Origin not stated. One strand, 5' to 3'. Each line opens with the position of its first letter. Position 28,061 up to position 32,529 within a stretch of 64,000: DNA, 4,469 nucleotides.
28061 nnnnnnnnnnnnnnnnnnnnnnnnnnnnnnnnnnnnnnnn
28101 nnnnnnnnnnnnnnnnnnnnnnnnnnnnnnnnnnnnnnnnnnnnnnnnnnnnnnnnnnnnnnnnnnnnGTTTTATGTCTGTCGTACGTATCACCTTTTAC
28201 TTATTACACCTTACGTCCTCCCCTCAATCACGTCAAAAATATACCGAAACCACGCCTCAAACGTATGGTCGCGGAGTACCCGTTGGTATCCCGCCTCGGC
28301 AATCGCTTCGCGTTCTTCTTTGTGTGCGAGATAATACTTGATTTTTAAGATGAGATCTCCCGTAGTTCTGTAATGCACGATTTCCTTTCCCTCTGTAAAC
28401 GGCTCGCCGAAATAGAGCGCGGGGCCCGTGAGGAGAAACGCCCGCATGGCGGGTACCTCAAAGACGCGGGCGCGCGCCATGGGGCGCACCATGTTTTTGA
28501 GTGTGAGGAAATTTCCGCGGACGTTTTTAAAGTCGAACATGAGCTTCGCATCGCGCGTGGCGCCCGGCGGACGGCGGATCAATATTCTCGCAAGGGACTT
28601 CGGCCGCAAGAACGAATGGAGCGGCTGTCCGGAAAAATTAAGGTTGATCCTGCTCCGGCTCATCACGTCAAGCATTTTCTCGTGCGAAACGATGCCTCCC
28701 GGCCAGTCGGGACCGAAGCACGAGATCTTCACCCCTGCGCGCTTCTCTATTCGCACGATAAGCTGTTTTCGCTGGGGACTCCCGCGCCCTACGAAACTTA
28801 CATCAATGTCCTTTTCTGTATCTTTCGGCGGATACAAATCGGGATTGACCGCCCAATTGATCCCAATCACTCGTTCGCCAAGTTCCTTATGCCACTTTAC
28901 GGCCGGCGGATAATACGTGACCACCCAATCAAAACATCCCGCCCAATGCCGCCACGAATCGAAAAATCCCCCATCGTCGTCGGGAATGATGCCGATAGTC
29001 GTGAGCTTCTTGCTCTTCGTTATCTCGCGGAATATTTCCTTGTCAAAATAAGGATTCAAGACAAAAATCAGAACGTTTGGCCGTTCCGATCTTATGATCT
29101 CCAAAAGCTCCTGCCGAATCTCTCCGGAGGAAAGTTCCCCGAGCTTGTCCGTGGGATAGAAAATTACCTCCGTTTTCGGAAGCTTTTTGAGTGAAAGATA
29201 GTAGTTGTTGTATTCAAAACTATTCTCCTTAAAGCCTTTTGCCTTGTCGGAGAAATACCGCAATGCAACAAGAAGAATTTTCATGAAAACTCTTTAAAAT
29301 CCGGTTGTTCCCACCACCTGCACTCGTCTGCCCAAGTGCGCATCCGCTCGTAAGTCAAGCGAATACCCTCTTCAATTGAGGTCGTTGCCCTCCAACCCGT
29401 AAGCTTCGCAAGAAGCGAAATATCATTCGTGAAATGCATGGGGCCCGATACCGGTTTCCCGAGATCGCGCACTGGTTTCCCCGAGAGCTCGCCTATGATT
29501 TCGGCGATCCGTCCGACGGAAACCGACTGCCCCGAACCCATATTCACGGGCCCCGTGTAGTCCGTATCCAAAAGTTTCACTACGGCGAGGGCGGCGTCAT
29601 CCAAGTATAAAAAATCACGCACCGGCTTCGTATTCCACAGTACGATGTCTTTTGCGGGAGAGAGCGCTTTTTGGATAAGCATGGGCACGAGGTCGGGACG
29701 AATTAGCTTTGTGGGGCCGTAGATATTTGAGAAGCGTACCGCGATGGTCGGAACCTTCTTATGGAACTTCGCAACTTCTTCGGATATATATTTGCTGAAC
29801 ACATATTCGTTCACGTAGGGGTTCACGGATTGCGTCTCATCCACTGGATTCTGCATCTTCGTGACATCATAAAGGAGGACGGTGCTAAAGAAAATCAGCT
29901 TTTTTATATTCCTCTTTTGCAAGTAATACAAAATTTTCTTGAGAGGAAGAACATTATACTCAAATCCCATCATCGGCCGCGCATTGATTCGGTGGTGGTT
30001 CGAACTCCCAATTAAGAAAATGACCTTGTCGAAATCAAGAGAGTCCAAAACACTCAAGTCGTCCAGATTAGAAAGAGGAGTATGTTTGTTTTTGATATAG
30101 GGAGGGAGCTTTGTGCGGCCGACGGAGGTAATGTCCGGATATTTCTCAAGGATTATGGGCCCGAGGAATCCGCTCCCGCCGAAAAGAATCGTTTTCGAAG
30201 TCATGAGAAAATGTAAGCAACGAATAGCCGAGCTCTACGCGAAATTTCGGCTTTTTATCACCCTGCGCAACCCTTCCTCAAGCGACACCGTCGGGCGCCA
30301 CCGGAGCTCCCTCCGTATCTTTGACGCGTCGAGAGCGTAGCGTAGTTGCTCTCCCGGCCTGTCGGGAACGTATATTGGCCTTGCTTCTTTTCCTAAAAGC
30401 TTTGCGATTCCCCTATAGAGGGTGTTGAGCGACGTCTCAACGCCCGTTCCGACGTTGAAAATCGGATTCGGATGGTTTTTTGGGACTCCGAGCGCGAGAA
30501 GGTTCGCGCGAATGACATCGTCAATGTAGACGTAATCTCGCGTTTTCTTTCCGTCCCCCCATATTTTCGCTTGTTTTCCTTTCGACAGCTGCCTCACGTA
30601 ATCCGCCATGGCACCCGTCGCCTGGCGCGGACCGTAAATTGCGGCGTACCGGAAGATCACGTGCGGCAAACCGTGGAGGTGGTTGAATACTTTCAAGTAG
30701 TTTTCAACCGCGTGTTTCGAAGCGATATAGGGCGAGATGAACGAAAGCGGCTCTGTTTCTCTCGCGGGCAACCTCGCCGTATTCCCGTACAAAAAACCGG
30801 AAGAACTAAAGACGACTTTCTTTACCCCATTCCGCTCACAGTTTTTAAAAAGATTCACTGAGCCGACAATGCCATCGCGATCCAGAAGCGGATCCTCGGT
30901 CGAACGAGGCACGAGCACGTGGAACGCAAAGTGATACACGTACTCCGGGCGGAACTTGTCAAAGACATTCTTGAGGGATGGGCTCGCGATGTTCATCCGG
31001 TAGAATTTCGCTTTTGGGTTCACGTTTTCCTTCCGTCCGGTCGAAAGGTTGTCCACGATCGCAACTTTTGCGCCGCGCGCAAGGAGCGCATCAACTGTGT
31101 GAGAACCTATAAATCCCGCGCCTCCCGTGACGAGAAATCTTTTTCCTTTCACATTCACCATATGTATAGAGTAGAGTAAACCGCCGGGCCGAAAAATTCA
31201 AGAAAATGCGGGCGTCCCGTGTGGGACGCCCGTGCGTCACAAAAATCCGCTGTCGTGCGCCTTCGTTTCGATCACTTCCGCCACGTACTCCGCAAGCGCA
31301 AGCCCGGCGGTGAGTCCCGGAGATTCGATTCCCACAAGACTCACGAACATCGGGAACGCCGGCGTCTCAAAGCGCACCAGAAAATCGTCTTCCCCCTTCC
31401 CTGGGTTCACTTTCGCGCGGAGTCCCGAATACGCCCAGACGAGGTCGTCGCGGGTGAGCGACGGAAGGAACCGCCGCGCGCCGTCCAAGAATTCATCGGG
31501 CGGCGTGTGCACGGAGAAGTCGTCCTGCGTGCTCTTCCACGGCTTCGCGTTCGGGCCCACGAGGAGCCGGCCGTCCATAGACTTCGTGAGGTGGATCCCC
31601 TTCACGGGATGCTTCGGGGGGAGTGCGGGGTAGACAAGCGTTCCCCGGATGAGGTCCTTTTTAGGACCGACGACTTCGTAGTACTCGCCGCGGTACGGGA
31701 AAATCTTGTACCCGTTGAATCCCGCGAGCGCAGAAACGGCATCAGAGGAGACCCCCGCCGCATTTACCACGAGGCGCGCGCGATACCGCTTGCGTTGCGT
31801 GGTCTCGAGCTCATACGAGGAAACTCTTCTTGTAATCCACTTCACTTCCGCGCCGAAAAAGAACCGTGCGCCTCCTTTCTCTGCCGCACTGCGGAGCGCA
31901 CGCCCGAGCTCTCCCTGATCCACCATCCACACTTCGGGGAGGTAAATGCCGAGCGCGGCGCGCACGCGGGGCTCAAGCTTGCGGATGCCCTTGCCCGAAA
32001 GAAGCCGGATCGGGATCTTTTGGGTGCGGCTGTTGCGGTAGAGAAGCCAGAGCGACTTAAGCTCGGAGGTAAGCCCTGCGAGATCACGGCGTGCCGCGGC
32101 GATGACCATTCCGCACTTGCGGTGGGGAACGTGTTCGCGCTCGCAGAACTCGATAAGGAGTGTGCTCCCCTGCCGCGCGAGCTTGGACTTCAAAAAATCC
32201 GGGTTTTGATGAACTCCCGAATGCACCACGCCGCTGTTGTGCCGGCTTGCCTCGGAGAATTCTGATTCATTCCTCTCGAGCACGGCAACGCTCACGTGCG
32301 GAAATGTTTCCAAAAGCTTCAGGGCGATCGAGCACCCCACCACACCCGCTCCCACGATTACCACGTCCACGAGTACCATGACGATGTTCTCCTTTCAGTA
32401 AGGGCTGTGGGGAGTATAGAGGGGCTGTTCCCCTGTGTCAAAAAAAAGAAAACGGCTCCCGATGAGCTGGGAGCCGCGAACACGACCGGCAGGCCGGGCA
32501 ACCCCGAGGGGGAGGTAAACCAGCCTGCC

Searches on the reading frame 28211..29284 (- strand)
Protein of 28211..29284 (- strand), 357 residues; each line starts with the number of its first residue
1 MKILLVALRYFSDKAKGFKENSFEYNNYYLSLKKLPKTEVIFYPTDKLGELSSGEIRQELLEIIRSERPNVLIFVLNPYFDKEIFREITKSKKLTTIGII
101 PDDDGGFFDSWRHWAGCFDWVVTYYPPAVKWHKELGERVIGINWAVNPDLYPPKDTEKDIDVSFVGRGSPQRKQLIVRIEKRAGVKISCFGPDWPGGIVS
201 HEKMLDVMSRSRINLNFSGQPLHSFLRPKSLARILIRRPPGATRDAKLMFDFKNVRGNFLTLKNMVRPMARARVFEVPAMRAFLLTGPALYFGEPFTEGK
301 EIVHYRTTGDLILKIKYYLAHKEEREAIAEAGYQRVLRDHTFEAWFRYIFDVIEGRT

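Call 4: search_protein_families(library=ncbifam, proteins=[window:28211-29284:-], max_evalue=0.00001)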
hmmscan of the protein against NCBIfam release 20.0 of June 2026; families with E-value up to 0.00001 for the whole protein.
window:28211-29284:- (357 aa): 0 families

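Call 5: search_protein_families(library=pfam, proteins=[window:28211-29284:-], max_evalue=0.00001)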
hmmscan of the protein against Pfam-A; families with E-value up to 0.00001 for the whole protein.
window:28211-29284:- (357 aa): 1 family
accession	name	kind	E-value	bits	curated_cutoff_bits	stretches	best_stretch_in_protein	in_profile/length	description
PF13524.12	Glyco_trans_1_2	-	1.2e-24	87.4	25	1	270-350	63-143/144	Glycosyl transferase-like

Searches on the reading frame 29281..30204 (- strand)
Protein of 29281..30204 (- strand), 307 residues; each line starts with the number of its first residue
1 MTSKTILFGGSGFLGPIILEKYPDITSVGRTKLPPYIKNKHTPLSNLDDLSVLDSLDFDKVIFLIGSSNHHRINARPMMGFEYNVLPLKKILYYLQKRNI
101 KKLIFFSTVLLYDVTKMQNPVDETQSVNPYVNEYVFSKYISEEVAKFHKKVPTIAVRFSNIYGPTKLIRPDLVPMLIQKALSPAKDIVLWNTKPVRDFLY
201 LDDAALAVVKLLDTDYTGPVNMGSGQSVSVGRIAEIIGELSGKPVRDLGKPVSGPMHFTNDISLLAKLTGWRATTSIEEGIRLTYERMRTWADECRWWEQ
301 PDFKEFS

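Call 4: search_protein_families(library=ncbifam, proteins=[window:29281-30204:-], max_evalue=0.00001)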
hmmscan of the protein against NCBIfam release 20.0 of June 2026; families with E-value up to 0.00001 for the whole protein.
window:29281-30204:- (307 aa): 8 families
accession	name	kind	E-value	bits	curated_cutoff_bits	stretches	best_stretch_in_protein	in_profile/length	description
TIGR04180.1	EDH_00030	hypoth_equivalog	2e-15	56.7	475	1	82-245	95-260/297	NAD-dependent 4,6-dehydratase LegB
NF047922.1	GDPFucSynFcl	equivalog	1.2e-14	54.5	500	1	96-287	93-300/308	GDP-L-fucose synthase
TIGR01181.1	dTDP_gluc_dehyt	equivalog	1.6e-13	50.5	365.1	1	52-299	68-319/321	dTDP-glucose 4,6-dehydratase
TIGR01179.1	galE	equivalog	1.6e-11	43.6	262.3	1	52-276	65-312/332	UDP-glucose 4-epimerase GalE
TIGR02197.1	heptose_epim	equivalog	1.8e-11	43.8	274.6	1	55-243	64-262/316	ADP-glyceromanno-heptose 6-epimerase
NF042423.1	oxyalk_red_Shew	equivalog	8.8e-09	34.9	580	1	77-209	87-218/331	2-alkyl-3-oxoalkanoate reductase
NF007582.0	PRK10217.1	equivalog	3.8e-07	29.5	698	1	132-286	158-329/355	dTDP-glucose 4,6-dehydratase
NF008360.0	PRK11150.1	equivalog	1.5e-06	27.7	452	1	68-237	79-250/310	ADP-glyceromanno-heptose 6-epimerase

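Call 5: search_protein_families(library=pfam, proteins=[window:29281-30204:-], max_evalue=0.00001)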
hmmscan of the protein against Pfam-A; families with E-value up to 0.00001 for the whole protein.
window:29281-30204:- (307 aa): 2 families
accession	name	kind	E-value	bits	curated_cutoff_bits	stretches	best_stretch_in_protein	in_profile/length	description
PF01370.27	Epimerase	-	1e-19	71.4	20.9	1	8-218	4-231/240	NAD dependent epimerase/dehydratase family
PF16363.11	GDP_Man_Dehyd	-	3.4e-13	50.2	27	1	51-240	69-265/332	GDP-mannose 4,6 dehydratase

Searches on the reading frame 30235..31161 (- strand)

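Call 4: search_protein_families(library=ncbifam, proteins=[window:30235-31161:-], max_evalue=0.00001)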
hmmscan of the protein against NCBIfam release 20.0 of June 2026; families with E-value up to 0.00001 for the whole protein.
window:30235-31161:- (308 aa): 23 families
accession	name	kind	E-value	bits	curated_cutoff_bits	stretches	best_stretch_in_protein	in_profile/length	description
TIGR01179.1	galE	equivalog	4.6e-50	170.3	262.3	1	9-296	2-316/332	UDP-glucose 4-epimerase GalE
TIGR01181.1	dTDP_gluc_dehyt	equivalog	4.4e-48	164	365.1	1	9-303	2-309/321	dTDP-glucose 4,6-dehydratase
TIGR04180.1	EDH_00030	hypoth_equivalog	2.5e-32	112.1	475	1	10-291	2-295/297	NAD-dependent 4,6-dehydratase LegB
NF011728.1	PRK15181.1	equivalog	1.7e-31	109.5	760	1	5-303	14-335/348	Vi polysaccharide biosynthesis UDP-N-acetylglucosaminuronic acid C-4 epimerase TviC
NF007956.0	PRK10675.1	subfamily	3.6e-29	102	394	1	8-296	2-320/338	UDP-glucose 4-epimerase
NF007582.0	PRK10217.1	equivalog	7.8e-29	100.9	698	1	7-303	2-329/355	dTDP-glucose 4,6-dehydratase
TIGR02197.1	heptose_epim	equivalog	1.3e-28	100.1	274.6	1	10-303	2-311/316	ADP-glyceromanno-heptose 6-epimerase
NF007490.0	PRK10084.1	subfamily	8.5e-28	97.4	649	1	135-303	157-332/361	dTDP-glucose 4,6-dehydratase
NF008360.0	PRK11150.1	equivalog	1.6e-17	63.7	452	1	116-254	111-252/310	ADP-glyceromanno-heptose 6-epimerase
NF047922.1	GDPFucSynFcl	equivalog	1.1e-16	61.2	500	1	62-301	44-297/308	GDP-L-fucose synthase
TIGR02622.1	CDP_4_6_dhtase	equivalog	4e-15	55.8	278.45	1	5-159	3-168/352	CDP-glucose 4,6-dehydratase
NF052578.1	StrlDmthSdmBMthl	equivalog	2.8e-13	50.3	600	1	10-225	4-217/328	sterol demethylase protein SdmB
TIGR03466.1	HpnA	hypoth_equivalog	2.1e-12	46.6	367.65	1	8-295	2-283/327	hopanoid-associated sugar epimerase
NF042422.1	oxyalk_red_OleD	equivalog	1.3e-11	44.4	580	1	8-224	2-215/329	2-alkyl-3-oxoalkanoate reductase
NF058621.1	DiazavRedAvaA7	equivalog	1.1e-10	41.7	400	1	8-238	2-230/304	3-diazoavenalumate denitrifying reductase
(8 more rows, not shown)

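Call 5: search_protein_families(library=pfam, proteins=[window:30235-31161:-], max_evalue=0.00001)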
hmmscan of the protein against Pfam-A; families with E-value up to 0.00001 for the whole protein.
window:30235-31161:- (308 aa): 7 families
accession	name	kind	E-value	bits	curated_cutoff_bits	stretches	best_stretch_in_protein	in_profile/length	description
PF01370.27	Epimerase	-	8.7e-54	182.9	20.9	1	10-238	2-240/240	NAD dependent epimerase/dehydratase family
PF16363.11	GDP_Man_Dehyd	-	1.3e-46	160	27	1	10-300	1-331/332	GDP-mannose 4,6 dehydratase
PF01073.25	3Beta_HSD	-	8.3e-15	55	22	1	10-224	1-229/280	3-beta hydroxysteroid dehydrogenase/isomerase family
PF04321.23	RmlD_sub_bind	-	1.7e-08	34.3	27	1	8-202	2-177/287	RmlD substrate binding domain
PF13460.12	NAD_binding_10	-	3.6e-08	33.9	27.2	1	13-179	1-150/184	NAD(P)H-binding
PF07993.18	NAD_binding_4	-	9e-07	28.7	20.1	0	115-186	131-217/258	Male sterility protein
PF02719.21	Polysacc_synt_2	-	1.6e-06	28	20.2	1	10-120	2-127/293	Polysaccharide biosynthesis protein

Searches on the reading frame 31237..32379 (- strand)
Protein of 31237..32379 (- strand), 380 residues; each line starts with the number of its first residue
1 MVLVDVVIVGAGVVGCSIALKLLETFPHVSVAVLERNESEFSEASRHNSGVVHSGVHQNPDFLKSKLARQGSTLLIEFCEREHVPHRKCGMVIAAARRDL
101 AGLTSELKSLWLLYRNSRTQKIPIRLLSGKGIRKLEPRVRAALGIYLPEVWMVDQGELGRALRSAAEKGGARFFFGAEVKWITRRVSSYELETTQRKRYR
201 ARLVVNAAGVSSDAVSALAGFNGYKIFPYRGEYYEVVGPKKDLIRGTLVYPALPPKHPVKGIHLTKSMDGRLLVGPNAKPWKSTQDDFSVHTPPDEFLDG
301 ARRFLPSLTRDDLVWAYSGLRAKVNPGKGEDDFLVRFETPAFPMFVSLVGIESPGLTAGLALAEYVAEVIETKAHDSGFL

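Call 4: search_protein_families(library=ncbifam, proteins=[window:31237-32379:-], max_evalue=0.00001)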
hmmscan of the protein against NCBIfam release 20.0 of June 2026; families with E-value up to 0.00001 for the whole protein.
window:31237-32379:- (380 aa): 18 families
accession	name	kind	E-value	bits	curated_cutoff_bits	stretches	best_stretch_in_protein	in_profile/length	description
NF008726.1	PRK11728.1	equivalog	4.5e-69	233.1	299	1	5-278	2-268/389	L-2-hydroxyglutarate oxidase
NF033460.1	glycerol3P_ox_II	equivalog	8.8e-49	166.6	460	1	4-370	2-360/361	type 2 glycerol-3-phosphate oxidase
TIGR02352.1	thiamin_ThiO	equivalog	1.5e-17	63.8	250.8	1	6-321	1-303/351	glycine oxidase ThiO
TIGR02032.1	GG-red-SF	subfamily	3.8e-11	43.2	158.8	0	135-218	76-155/297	geranylgeranyl reductase family protein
TIGR03364.1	HpnW_proposed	hypoth_equivalog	1.9e-09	37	285.1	1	5-205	2-190/365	TIGR03364 family FAD-dependent oxidoreductase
TIGR03197.1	MnmC_Cterm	equivalog_domain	2.1e-09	37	174.2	1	5-221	1-212/400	FAD-dependent 5-carboxymethylaminomethyl-2-thiouridine(34) oxidoreductase MnmC1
NF050086.1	pipecolate_AmaA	exception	3e-09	36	600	1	4-72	26-91/425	L-pipecolate oxidase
NF002480.1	PRK01747.1-1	equivalog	3.5e-09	35.6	540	1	5-220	250-460/645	bifunctional tRNA (5-methylaminomethyl-2-thiouridine)(34)-methyltransferase MnmC2/FAD-dependent 5-carboxymethylaminomethyl-2-thiouridine(34)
NF001933.0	PRK00711.1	subfamily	5.3e-09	35.6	383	0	5-55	2-50/429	D-amino acid dehydrogenase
TIGR01988.1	Ubi-OHases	subfamily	9.9e-09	34.5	224.65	0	5-41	1-36/387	ubiquinone biosynthesis hydroxylase, UbiH/UbiF/VisC/COQ6 family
NF005599.0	PRK07333.1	equivalog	9.4e-08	31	549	0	4-52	13-61/414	ubiquinone biosynthesis hydroxylase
NF003611.0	PRK05257.3-2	subfamily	8e-07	28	499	0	4-56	6-60/497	malate:quinone oxidoreductase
NF003606.0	PRK05257.2-1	subfamily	1.1e-06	28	425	0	153-240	185-281/497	malate:quinone oxidoreductase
NF005951.1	PRK08020.1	equivalog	1.2e-06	27.6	590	0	4-41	3-38/388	3-demethoxyubiquinol 3-hydroxylase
TIGR01320.1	mal_quin_oxido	equivalog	1.4e-06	27.3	549.95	0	4-56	1-55/482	malate dehydrogenase (quinone)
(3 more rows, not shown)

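Call 5: search_protein_families(library=pfam, proteins=[window:31237-32379:-], max_evalue=0.00001)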
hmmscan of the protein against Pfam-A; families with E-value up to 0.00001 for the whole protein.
window:31237-32379:- (380 aa): 2 families
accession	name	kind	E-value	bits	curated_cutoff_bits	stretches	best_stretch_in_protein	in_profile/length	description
PF01266.30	DAO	-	4.1e-58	198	27.9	1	5-368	1-352/353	FAD dependent oxidoreductase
PF07992.20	Pyr_redox_2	-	7.6e-06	26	26.1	0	5-52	2-41/291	Pyridine nucleotide-disulphide oxidoreductase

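Call 51: search_solved_structures(query=window:31237-32379:-, max_evalue=1e-10, show_alignments=0)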
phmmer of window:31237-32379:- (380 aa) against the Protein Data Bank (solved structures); distinct sequences matched with E-value up to 1e-10: 3.
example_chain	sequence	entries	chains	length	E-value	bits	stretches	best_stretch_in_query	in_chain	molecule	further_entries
3dme_A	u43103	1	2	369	4.9e-37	130.9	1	4-365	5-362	conserved exported protein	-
8w75_D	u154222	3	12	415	7.7e-36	127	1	5-278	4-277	FI05204p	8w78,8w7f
4x9m_A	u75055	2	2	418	7.1e-28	100.7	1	4-368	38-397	L-alpha-glycerophosphate oxidase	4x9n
